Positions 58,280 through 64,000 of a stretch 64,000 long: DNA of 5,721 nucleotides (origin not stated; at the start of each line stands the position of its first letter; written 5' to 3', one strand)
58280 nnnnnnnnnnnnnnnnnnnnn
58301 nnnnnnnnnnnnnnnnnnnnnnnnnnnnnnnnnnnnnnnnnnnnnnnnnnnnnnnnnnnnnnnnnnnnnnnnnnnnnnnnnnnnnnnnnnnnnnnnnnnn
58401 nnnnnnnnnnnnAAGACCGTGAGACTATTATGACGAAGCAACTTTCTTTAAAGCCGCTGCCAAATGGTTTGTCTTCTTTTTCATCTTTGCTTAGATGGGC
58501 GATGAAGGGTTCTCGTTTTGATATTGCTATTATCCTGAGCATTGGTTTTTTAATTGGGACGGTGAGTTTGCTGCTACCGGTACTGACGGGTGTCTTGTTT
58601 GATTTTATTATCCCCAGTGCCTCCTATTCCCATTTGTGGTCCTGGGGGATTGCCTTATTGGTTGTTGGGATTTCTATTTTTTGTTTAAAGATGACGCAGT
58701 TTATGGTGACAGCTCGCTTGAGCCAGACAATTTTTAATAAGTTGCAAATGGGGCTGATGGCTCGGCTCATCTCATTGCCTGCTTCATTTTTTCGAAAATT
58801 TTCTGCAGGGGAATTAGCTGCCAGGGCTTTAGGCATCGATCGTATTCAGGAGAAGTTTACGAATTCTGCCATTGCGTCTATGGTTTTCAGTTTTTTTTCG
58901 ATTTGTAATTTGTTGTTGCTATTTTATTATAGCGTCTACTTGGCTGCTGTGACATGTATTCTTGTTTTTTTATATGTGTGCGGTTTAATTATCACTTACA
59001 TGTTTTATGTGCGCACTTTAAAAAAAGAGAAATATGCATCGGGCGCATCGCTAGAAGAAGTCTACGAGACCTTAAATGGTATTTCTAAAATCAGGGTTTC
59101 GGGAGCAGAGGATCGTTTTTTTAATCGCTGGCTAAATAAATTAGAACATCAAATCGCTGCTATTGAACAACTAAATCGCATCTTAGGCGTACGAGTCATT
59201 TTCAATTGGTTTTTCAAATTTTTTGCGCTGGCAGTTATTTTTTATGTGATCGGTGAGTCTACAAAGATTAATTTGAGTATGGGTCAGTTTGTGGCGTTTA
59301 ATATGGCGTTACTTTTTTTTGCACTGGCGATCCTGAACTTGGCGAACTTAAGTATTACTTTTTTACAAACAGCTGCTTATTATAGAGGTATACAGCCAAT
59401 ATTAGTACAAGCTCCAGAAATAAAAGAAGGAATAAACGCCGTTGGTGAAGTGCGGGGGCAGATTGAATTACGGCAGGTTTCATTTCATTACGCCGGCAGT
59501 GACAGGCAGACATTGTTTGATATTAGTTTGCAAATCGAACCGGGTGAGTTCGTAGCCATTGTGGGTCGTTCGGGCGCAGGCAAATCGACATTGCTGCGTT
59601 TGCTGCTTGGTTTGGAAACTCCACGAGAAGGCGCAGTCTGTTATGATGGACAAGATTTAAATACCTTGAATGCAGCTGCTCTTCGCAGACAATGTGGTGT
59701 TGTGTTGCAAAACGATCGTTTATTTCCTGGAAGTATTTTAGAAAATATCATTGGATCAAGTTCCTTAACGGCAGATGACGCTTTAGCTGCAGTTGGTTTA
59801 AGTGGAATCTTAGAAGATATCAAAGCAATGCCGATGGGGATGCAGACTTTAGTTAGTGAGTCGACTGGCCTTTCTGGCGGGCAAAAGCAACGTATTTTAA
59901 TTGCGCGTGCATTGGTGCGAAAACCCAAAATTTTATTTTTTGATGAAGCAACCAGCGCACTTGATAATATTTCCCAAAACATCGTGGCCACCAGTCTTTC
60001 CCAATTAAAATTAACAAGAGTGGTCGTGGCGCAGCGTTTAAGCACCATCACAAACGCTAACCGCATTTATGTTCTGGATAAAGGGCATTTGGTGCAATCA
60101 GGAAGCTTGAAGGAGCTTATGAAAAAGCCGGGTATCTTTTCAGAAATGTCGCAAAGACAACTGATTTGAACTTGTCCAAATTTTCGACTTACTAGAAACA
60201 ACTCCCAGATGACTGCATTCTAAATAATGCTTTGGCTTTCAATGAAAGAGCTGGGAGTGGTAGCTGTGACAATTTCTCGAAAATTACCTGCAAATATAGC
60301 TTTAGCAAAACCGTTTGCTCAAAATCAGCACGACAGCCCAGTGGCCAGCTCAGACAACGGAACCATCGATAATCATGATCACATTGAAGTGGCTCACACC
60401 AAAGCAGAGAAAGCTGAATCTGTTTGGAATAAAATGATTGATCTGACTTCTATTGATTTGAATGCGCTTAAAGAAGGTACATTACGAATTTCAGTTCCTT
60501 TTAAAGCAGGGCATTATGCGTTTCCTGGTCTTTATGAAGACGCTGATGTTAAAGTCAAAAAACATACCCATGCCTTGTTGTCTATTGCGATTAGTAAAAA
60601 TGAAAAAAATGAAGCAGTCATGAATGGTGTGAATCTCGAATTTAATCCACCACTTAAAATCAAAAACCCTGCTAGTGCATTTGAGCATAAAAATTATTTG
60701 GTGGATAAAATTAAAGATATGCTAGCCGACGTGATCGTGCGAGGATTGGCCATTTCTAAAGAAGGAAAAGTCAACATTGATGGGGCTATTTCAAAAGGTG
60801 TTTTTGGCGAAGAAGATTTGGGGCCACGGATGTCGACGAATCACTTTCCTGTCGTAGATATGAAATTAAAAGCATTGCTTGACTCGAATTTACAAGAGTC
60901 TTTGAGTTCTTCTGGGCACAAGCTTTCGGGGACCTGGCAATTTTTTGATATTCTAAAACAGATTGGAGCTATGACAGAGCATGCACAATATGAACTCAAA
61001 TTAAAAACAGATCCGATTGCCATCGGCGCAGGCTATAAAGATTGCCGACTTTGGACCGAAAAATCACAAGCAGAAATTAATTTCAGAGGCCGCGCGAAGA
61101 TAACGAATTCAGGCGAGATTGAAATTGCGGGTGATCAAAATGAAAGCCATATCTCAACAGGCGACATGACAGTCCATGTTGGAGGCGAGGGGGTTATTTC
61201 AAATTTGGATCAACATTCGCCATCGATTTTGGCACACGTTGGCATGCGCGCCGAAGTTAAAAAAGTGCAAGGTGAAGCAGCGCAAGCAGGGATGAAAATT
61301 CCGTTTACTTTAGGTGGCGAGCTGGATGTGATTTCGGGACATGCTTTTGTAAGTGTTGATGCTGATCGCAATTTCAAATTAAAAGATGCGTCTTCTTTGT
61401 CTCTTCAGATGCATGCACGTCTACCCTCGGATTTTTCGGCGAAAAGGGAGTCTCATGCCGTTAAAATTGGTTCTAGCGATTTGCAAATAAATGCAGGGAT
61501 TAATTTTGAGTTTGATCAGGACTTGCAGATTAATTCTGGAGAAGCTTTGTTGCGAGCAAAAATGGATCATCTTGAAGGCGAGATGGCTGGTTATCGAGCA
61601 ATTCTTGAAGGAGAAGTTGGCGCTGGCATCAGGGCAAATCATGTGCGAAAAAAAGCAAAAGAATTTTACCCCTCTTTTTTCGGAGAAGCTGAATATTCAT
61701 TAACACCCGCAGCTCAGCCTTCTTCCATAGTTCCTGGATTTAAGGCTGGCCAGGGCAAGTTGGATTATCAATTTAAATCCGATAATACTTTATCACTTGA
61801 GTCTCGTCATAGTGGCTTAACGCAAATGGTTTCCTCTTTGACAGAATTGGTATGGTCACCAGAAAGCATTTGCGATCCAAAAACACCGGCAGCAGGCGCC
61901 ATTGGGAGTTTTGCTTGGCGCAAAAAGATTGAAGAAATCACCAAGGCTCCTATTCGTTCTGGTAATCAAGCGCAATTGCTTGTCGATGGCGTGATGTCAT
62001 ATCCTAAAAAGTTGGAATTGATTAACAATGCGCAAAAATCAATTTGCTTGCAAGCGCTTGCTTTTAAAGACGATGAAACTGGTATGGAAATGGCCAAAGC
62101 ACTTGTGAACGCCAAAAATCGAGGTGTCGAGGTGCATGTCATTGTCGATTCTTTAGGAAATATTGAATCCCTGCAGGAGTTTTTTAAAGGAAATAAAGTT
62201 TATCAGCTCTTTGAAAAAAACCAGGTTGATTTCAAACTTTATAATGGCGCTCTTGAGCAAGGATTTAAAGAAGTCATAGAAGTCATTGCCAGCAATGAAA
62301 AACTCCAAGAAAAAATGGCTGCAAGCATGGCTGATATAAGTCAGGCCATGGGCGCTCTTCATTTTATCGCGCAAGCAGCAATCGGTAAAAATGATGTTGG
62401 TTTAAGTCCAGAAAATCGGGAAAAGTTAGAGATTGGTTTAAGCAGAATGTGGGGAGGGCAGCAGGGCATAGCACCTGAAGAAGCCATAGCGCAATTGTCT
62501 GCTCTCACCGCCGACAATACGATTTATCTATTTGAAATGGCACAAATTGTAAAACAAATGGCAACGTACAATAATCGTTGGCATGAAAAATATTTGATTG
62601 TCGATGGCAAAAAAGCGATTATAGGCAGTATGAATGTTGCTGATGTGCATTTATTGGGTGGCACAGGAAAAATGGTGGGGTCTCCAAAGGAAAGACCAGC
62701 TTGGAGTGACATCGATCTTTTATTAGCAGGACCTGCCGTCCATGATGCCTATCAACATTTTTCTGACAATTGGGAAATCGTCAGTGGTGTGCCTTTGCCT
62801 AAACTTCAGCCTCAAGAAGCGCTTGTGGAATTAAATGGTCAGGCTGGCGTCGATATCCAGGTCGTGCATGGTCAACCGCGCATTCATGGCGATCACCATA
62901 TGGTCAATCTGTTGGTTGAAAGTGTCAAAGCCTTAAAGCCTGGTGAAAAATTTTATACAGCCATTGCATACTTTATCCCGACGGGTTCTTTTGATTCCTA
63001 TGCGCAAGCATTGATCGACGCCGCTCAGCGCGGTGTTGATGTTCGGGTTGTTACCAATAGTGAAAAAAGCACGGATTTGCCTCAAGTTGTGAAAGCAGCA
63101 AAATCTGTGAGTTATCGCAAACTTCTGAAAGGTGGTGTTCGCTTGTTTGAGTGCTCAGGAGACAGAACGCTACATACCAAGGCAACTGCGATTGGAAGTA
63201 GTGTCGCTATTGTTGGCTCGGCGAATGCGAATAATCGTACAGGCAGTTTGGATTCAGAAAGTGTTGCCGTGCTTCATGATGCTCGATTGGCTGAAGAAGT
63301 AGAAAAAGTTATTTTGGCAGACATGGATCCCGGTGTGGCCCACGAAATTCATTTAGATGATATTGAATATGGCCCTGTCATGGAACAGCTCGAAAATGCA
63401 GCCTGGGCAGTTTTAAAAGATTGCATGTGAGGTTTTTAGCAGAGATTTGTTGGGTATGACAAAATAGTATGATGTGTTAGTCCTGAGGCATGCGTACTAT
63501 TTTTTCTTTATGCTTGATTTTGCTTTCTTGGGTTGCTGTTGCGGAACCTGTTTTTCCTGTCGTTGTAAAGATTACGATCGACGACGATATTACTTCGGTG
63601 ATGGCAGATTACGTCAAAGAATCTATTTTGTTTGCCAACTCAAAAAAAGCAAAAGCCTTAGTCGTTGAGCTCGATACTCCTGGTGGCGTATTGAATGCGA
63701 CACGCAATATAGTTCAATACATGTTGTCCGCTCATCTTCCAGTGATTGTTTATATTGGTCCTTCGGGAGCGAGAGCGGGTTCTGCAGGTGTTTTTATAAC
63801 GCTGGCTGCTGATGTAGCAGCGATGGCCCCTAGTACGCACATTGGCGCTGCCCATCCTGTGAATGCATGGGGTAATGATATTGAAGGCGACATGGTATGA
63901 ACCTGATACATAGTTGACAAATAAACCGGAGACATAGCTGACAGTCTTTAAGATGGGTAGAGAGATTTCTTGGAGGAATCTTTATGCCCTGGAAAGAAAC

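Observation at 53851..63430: Amidase + NHLM/bacteriocin-type PCAT export cassette + giant PLD-domain protein on one strand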

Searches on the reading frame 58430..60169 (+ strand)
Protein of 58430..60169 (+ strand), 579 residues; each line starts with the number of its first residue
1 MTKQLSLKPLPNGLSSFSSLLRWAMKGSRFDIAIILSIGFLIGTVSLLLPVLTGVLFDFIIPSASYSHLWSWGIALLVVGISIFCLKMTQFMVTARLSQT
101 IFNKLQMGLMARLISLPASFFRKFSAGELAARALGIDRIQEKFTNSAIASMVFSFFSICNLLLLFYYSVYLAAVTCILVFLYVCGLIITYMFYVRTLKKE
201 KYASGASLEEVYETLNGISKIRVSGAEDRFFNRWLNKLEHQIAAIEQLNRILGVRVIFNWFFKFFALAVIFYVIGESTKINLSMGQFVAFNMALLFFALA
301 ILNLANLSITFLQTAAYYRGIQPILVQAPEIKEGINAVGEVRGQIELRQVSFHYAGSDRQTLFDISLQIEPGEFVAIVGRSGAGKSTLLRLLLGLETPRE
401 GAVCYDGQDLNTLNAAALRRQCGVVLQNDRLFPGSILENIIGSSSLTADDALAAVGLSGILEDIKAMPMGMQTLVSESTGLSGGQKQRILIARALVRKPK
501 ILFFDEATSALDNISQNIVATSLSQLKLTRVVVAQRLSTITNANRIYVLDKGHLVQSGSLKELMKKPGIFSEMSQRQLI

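Call 3: search_protein_families(library=pfam, proteins=[window:58430-60169:+], max_evalue=0.01)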
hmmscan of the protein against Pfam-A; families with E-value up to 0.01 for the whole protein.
window:58430-60169:+ (579 aa): 9 families
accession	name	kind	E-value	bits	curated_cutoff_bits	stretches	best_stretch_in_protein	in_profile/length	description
PF00005.33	ABC_tran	-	3.7e-35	121.9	25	1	363-509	2-137/137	ABC transporter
PF00664.28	ABC_membrane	-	3.4e-22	79.9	28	1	34-297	3-270/274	ABC transporter transmembrane region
PF02463.25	SMC_N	-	1.6e-05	24.9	40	1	480-549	136-211/220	RecF/RecN/SMC N terminal domain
PF03193.22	RsgA_GTPase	-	0.00031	21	30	1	357-397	92-131/174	RsgA GTPase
PF13401.12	AAA_22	-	0.00078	20.2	27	1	373-411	6-45/130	AAA domain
PF09818.15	ABC_ATPase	-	0.0012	18.4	23.2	0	461-515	138-192/283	P-loop domain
PF13191.12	AAA_16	-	0.0023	18.9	32.6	1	371-521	24-154/167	AAA ATPase domain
PF13555.12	AAA_29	-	0.0029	17.8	27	1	367-389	17-39/61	P-loop containing region of AAA domain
PF01926.29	MMR_HSR1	-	0.0056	17.2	21.9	0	375-394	2-21/113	50S ribosome-binding GTPase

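Call 4: search_protein_families(library=ncbifam, proteins=[window:58430-60169:+], max_evalue=0.01)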
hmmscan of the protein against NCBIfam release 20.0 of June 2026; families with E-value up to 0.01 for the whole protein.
window:58430-60169:+ (579 aa): 188 families (the best 25 are shown)
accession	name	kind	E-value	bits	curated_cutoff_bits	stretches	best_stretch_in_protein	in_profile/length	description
TIGR03797.1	NHLM_micro_ABC2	equivalog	3.1e-190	634.1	709.4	1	8-578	114-686/686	NHLP bacteriocin export ABC transporter permease/ATPase subunit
TIGR01846.1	type_I_sec_HlyB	subfamily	1.8e-100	337.2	725.55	1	32-577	141-692/694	type I secretion system permease/ATPase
TIGR02203.1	MsbA_lipidA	equivalog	1.2e-88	298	602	1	42-575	27-567/572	lipid A export permease/ATP-binding protein MsbA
TIGR03796.1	NHLM_micro_ABC1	equivalog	2.5e-88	297.1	853.3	1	18-572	142-707/710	NHLP family bacteriocin export ABC transporter peptidase/permease/ATPase subunit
TIGR03375.1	type_I_sec_LssB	subfamily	2e-86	290.8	693.1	1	34-566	153-691/696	type I secretion system permease/ATPase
TIGR02204.1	MsbA_rel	hypoth_equivalog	3.1e-75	254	780.4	1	43-577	31-575/576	ABC transporter, permease/ATP-binding protein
TIGR00958.1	3a01208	subfamily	2.3e-73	247.6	874.6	1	40-573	171-710/711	antigen peptide transporter 2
TIGR01193.1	bacteriocin_ABC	subfamily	4.7e-71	240.3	523.85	1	15-573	142-705/708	peptide cleavage/export ABC transporter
NF045513.1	HepA_fam_ABC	equivalog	7.6e-68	229.4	725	1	67-577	92-609/610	heterocyst formation ABC transporter subunit HepA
NF008381.0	PRK11176.1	equivalog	5.5e-67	226.5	867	1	74-577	67-579/582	lipid A ABC transporter ATP-binding protein/permease MsbA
NF052233.1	CphA_assoc_ABC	equivalog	2.4e-60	204.7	880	1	47-577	206-743/766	cyanophycin metabolism-associated ABC transporter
NF010178.0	PRK13657.1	equivalog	5e-60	203.5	733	1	32-577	21-570/588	glucan ABC transporter ATP-binding protein/ permease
NF008055.0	PRK10789.1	equivalog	5.9e-57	193.4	845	1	33-577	21-571/590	SmdA family multidrug ABC transporter permease/ATP-binding protein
TIGR01842.1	type_I_sec_PrtD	subfamily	6.3e-56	190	510.15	1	32-565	8-542/544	type I secretion system permease/ATPase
NF008056.1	PRK10790.1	equivalog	2.6e-52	178.1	746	1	43-578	36-576/584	SmdB family multidrug efflux ABC transporter permease/ATP-binding protein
NF050066.1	LPSTprtrPglK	equivalog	4.2e-47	160.8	1000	1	65-552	68-558/558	BC-type lipopolysaccharide transporter PglK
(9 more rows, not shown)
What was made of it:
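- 58430..60169 (+): Second ABC half-transporter (NHLM ABC2 type), 579 aa. It lacks the N-terminal cytoplasmic extension found in relatives (typically 850-1000 aa in total). Its H-loop His is replaced by Gln (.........). TIGR03797 scores 634 bits and matches profile positions 114-686 only (call 4).
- Checked: Second ABC, 58430-60169, 579 aa: TIGR03797 scores 634 against 709 and matches only profile positions 114-686, so the N-terminal region is absent (call 4).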

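Call 93: search_protein_families(library=padloc, proteins=[window:58430-60169:+], max_evalue=0.001)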
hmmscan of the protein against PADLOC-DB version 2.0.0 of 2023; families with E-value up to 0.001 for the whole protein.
window:58430-60169:+ (579 aa): 2 families
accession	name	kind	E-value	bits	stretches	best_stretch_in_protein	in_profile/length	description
PDLC04135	mad3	-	1.7e-32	111.4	2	463-552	248-340/374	mads_3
PDLC04140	mad8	-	2.1e-13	48.5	1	356-541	7-238/314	mads_8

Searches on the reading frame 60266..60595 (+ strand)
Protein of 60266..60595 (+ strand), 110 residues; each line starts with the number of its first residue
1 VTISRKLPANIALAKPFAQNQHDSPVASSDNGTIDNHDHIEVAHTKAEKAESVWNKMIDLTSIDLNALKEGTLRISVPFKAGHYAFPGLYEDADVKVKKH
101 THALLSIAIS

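Call 66: search_protein_families(library=ncbifam, proteins=[window:60266-60595:+], max_evalue=10)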
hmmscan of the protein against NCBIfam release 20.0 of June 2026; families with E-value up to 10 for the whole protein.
seq(110 aa): 0 families

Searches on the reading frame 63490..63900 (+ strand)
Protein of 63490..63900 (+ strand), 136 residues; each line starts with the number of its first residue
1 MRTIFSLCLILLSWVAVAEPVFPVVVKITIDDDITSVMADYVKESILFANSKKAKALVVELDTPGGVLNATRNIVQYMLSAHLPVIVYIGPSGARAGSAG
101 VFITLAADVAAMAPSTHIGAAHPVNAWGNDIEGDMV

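Call 3: search_protein_families(library=pfam, proteins=[window:63490-63900:+], max_evalue=0.01)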
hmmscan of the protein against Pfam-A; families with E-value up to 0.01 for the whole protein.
window:63490-63900:+ (136 aa): 2 families
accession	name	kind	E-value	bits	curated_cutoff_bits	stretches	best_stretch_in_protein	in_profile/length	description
PF25145.1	NfeD1b_N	-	9.8e-21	74.6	40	1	25-131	2-105/189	NfeD1b, N-terminal domain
PF00574.28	CLP_protease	-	1e-05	26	20.2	1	27-126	18-117/182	Clp protease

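Call 4: search_protein_families(library=ncbifam, proteins=[window:63490-63900:+], max_evalue=0.01)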
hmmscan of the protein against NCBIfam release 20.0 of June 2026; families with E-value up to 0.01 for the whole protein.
window:63490-63900:+ (136 aa): 6 families
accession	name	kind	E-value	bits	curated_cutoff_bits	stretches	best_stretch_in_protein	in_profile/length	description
TIGR00706.1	SppA_dom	equivalog_domain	3.2e-08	33.5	155.45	1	27-120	4-97/208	signal peptide peptidase SppA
NF045542.1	Clp_rel_HeadMat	equivalog_domain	0.00015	21.7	120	1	27-118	2-95/165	head maturation protease, ClpP-related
NF047768.1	Clp_like_SDH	equivalog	0.0014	18.1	250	1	53-123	77-144/260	SDH family Clp fold serine proteinase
NF008195.0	PRK10949.1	equivalog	0.0021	16.3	746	1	38-120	348-431/618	signal peptide peptidase SppA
TIGR00705.1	SppA_67K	equivalog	0.0037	15.6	311.45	1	34-119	329-415/590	signal peptide peptidase SppA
NF011089.0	PRK14512.1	equivalog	0.0066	16.2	251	1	27-109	30-110/200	ATP-dependent Clp protease proteolytic subunit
